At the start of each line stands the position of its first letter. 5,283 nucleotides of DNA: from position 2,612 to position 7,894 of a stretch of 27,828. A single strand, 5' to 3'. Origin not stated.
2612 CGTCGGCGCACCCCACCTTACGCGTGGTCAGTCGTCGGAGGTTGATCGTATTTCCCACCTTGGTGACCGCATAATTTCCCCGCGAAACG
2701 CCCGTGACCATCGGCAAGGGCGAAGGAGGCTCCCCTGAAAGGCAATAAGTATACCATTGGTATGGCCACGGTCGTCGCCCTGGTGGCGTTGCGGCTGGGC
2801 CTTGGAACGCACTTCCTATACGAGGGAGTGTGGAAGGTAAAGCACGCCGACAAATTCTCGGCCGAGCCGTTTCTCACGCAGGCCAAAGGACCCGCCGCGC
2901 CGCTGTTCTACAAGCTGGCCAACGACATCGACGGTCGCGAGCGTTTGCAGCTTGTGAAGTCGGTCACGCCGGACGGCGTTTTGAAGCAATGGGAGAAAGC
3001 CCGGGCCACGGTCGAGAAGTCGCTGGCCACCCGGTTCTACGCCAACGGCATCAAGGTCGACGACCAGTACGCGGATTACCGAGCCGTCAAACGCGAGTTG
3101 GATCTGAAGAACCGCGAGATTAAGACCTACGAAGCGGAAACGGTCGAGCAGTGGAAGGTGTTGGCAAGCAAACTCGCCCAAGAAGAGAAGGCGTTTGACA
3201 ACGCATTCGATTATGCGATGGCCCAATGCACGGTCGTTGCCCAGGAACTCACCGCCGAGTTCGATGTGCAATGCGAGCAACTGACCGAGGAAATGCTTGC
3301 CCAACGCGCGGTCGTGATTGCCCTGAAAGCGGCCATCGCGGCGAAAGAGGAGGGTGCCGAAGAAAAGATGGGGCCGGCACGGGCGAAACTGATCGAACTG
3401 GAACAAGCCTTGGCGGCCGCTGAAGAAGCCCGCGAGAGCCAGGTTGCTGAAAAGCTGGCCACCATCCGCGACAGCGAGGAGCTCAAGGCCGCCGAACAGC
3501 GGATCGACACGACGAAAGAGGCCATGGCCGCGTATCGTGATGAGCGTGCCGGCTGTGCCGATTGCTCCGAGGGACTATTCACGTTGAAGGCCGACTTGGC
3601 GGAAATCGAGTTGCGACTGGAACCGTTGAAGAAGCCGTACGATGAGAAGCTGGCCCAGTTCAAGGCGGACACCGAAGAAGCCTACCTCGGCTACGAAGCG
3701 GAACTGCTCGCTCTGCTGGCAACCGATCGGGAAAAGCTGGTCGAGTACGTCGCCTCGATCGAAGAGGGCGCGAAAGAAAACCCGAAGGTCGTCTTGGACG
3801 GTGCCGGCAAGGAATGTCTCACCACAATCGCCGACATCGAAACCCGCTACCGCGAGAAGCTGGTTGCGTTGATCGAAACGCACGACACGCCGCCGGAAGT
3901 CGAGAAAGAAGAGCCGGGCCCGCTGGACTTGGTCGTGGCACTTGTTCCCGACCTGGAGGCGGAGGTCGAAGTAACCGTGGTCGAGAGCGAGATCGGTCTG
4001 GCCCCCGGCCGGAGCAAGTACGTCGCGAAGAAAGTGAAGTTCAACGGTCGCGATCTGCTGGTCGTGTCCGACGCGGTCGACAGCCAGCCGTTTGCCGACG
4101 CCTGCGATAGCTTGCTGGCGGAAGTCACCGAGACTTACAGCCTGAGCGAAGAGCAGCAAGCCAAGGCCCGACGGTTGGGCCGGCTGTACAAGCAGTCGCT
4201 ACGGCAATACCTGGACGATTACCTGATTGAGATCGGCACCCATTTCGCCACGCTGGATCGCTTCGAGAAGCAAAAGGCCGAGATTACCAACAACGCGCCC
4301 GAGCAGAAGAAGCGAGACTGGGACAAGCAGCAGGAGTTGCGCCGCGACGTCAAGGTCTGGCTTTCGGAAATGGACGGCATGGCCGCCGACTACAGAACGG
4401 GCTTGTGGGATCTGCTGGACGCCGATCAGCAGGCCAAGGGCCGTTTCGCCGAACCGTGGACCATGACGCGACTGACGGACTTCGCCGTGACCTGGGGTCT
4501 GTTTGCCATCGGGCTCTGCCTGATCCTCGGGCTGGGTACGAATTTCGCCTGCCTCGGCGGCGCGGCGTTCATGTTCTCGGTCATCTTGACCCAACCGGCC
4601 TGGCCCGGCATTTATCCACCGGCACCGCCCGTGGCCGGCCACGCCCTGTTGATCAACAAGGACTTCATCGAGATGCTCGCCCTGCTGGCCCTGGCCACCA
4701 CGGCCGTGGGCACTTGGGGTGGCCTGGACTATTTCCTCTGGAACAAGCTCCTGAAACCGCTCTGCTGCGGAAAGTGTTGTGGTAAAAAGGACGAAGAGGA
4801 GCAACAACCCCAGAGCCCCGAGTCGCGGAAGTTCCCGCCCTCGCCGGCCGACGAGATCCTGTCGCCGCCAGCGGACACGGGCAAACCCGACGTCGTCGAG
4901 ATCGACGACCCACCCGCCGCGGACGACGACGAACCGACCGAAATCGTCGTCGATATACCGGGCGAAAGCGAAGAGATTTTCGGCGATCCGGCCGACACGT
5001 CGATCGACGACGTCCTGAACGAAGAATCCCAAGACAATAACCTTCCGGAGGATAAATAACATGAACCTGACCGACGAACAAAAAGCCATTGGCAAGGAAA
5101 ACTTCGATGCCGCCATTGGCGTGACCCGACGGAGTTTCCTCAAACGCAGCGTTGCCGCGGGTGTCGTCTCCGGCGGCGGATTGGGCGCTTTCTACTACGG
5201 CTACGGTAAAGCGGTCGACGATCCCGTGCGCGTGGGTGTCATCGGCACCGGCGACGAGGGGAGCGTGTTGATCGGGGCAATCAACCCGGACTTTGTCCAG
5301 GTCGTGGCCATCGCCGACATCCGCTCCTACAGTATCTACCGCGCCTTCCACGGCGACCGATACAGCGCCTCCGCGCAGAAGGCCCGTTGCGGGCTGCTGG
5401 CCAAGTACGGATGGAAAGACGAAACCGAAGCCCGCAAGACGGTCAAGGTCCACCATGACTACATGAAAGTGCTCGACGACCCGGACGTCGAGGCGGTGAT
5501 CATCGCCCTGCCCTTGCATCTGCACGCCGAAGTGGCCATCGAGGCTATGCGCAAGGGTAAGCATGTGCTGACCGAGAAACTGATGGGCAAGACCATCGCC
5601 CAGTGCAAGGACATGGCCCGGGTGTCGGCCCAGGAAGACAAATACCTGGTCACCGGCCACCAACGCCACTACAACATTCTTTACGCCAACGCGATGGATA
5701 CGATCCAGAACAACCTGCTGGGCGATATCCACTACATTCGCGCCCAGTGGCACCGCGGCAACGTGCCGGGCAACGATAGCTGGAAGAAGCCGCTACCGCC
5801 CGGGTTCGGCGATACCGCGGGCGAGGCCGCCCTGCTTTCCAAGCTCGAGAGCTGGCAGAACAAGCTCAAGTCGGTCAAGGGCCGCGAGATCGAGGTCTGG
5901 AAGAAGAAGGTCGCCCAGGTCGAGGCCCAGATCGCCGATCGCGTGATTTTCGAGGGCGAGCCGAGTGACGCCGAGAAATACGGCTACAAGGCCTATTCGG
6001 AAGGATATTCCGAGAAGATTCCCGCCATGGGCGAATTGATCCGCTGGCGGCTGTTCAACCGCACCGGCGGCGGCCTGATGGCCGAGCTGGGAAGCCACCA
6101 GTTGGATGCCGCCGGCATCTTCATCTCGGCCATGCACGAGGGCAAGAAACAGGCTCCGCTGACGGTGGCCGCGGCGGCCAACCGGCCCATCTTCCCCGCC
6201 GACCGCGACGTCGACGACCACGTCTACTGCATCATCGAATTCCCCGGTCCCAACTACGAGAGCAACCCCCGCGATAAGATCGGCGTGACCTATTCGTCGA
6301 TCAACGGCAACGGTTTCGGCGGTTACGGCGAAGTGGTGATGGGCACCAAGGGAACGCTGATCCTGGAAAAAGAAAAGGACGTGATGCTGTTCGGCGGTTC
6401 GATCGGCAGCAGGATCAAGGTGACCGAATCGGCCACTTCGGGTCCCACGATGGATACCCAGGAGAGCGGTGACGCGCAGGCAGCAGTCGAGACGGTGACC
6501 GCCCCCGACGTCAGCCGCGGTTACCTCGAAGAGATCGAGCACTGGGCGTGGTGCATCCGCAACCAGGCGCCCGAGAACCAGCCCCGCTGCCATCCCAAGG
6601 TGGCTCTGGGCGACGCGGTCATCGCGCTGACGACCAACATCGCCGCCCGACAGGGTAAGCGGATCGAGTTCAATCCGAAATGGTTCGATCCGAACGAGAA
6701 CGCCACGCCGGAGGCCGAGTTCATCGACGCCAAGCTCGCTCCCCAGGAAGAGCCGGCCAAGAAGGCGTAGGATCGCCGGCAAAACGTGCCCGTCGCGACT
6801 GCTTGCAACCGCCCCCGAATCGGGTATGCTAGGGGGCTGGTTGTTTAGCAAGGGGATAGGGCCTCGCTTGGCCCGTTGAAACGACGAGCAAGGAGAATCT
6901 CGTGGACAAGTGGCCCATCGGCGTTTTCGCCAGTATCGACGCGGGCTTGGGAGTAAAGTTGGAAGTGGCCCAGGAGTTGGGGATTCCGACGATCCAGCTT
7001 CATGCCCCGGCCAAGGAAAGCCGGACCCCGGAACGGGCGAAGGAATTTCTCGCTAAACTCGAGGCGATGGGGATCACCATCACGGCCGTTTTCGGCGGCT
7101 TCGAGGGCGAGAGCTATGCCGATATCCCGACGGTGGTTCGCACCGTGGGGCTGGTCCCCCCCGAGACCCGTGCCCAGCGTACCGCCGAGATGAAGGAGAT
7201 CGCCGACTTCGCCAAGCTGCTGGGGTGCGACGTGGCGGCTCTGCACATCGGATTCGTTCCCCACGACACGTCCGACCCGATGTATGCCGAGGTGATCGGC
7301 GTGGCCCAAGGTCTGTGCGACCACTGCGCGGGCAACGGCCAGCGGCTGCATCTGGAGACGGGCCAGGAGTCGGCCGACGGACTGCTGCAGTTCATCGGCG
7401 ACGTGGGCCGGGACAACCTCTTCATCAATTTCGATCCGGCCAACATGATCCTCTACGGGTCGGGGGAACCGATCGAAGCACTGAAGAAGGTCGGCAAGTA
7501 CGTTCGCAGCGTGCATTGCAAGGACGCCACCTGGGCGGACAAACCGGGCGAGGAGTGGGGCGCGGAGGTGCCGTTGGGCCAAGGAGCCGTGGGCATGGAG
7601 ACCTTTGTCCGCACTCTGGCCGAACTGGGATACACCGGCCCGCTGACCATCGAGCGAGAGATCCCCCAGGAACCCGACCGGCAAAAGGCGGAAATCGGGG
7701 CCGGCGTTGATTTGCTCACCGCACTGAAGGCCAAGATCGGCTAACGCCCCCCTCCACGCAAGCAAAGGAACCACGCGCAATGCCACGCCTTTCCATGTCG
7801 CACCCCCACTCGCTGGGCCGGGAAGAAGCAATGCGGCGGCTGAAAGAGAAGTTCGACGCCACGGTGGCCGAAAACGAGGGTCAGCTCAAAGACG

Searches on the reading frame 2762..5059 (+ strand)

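Call 5: search_protein_families(library=pfam, proteins=[window:2762-5059:+], max_evalue=0.001)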
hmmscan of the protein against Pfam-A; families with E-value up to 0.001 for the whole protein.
window:2762-5059:+ (765 aa): 1 family
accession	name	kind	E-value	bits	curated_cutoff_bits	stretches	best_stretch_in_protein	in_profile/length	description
PF07681.17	DoxX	-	0.00012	23.1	23.6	0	568-610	40-82/85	DoxX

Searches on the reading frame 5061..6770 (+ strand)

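Call 5: search_protein_families(library=pfam, proteins=[window:5061-6770:+], max_evalue=0.001)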
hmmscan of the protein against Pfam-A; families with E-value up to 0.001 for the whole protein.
window:5061-6770:+ (569 aa): 3 families
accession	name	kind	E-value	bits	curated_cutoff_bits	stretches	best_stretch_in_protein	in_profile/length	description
PF01408.29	GFO_IDH_MocA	-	1.1e-14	55.6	24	1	56-200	1-120/120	Oxidoreductase family, NAD-binding Rossmann fold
PF22725.1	GFO_IDH_MocA_C3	-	3.8e-08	33.8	27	1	328-433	34-123/124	GFO/IDH/MocA C-terminal domain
PF02894.22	GFO_IDH_MocA_C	-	1.6e-07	31.8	22.9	1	325-504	28-188/218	Oxidoreductase family, C-terminal alpha/beta domain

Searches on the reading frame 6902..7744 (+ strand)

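Call 5: search_protein_families(library=pfam, proteins=[window:6902-7744:+], max_evalue=0.001)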
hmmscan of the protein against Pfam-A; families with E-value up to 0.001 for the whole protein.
window:6902-7744:+ (280 aa): 1 family
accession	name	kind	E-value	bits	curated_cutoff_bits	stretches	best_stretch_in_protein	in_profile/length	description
PF01261.30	AP_endonuc_2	-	9.6e-35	120.9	31.1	1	21-268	2-242/249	Xylose isomerase-like TIM barrel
